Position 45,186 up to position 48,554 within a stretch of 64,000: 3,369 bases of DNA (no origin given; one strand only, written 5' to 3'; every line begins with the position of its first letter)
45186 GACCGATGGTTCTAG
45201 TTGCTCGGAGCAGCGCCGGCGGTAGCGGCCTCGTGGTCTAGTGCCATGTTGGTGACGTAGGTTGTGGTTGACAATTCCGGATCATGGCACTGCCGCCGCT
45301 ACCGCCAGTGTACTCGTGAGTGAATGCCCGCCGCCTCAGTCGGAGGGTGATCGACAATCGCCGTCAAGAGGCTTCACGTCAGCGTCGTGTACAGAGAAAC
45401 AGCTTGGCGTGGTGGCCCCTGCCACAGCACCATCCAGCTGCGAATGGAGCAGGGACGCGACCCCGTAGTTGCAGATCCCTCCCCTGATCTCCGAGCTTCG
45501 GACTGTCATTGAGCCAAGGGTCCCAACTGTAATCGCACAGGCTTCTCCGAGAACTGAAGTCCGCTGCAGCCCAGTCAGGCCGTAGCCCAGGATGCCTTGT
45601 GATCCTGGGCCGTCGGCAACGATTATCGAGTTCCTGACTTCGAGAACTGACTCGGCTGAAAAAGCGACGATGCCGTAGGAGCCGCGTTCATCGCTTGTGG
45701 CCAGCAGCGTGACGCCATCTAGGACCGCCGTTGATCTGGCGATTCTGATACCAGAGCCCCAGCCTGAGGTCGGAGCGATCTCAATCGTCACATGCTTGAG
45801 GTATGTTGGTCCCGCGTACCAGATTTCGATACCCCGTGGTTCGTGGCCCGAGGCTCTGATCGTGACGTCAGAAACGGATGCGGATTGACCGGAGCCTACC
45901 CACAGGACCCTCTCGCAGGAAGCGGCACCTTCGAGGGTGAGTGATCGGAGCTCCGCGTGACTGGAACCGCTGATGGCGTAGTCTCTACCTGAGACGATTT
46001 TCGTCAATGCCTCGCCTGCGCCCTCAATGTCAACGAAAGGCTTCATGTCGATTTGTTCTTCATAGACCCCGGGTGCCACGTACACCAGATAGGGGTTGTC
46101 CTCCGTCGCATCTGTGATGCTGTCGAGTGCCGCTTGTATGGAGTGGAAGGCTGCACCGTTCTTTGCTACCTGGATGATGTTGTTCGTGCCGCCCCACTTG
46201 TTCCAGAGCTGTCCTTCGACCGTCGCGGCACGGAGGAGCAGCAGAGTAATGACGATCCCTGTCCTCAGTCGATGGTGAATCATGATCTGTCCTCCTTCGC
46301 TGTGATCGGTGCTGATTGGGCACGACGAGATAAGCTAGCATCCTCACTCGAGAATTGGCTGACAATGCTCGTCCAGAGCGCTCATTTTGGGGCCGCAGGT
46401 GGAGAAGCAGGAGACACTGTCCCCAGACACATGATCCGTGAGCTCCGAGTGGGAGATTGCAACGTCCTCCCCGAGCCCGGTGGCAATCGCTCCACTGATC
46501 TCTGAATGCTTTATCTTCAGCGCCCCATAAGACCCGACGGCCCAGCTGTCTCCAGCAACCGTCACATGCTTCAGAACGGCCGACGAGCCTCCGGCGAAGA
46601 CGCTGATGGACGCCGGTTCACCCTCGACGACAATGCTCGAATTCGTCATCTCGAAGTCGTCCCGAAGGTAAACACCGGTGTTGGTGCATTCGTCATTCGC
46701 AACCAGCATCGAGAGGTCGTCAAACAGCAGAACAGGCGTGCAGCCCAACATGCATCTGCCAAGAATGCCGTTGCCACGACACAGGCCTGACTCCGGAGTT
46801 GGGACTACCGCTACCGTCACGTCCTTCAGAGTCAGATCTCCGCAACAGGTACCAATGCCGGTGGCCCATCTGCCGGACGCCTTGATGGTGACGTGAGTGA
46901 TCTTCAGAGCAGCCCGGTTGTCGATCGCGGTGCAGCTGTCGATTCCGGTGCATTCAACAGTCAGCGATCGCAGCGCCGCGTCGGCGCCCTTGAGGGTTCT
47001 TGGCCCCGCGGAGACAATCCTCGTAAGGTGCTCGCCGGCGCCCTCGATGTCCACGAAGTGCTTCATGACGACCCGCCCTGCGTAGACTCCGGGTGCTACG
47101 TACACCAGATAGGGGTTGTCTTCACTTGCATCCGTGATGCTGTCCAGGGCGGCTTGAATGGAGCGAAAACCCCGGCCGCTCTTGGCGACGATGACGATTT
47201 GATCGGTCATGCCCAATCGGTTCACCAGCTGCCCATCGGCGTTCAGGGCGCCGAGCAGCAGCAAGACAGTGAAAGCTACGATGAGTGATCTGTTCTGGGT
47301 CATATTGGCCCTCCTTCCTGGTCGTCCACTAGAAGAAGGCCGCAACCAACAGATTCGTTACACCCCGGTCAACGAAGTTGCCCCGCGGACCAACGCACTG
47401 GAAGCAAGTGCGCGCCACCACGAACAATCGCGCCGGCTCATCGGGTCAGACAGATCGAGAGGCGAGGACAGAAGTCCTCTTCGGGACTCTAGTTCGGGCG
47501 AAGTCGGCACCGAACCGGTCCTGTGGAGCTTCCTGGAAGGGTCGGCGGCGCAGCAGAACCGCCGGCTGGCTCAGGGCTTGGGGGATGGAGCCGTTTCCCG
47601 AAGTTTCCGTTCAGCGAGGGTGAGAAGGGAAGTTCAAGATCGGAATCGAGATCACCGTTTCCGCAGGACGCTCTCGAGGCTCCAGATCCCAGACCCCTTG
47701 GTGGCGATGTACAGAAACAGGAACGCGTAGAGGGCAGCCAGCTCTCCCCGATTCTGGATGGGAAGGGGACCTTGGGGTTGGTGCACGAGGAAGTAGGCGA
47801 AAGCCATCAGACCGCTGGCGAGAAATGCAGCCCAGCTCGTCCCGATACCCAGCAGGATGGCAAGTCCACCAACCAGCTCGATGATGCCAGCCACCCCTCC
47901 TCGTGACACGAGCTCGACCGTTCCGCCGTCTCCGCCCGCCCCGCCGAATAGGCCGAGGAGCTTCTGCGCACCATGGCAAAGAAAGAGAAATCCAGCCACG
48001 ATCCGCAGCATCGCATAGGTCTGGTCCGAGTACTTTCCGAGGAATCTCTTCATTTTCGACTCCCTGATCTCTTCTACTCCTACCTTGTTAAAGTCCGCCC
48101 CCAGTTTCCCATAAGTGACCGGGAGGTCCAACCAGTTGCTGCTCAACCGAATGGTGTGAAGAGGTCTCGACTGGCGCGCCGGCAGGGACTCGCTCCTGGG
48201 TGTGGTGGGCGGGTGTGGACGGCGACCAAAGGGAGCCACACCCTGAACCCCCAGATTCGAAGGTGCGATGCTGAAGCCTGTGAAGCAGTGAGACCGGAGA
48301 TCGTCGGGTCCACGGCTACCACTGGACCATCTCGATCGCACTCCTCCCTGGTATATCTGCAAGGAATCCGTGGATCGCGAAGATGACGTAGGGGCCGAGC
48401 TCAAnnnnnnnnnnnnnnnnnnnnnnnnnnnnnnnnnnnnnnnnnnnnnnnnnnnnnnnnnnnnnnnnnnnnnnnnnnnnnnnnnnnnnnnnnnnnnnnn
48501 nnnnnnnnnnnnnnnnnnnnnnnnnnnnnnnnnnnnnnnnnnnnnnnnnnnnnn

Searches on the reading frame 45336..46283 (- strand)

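Call 25: search_protein_families(library=pfam, proteins=[window:45336-46283:-], max_evalue=0.01)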
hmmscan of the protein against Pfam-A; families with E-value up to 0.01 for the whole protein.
window:45336-46283:- (315 aa): 1 family
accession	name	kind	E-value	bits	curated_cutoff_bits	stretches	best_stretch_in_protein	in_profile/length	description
PF01095.25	Pectinesterase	-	0.00028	20.2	27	1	38-107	3-74/298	Pectinesterase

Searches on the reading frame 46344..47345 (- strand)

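Call 25: search_protein_families(library=pfam, proteins=[window:46344-47345:-], max_evalue=0.01)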
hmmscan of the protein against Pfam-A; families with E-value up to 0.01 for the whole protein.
window:46344-47345:- (333 aa): 1 family
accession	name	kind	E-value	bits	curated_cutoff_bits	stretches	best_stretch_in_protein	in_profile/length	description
PF01095.25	Pectinesterase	-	0.0014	17.9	27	1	51-133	2-85/298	Pectinesterase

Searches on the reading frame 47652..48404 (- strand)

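Call 25: search_protein_families(library=pfam, proteins=[window:47652-48404:-], max_evalue=0.01)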
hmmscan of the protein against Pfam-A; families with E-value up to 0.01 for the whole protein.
window:47652-48404:- (250 aa): 1 family
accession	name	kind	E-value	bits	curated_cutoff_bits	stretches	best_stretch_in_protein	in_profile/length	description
PF07681.17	DoxX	-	3.9e-10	40.6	23.6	1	132-209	4-85/85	DoxX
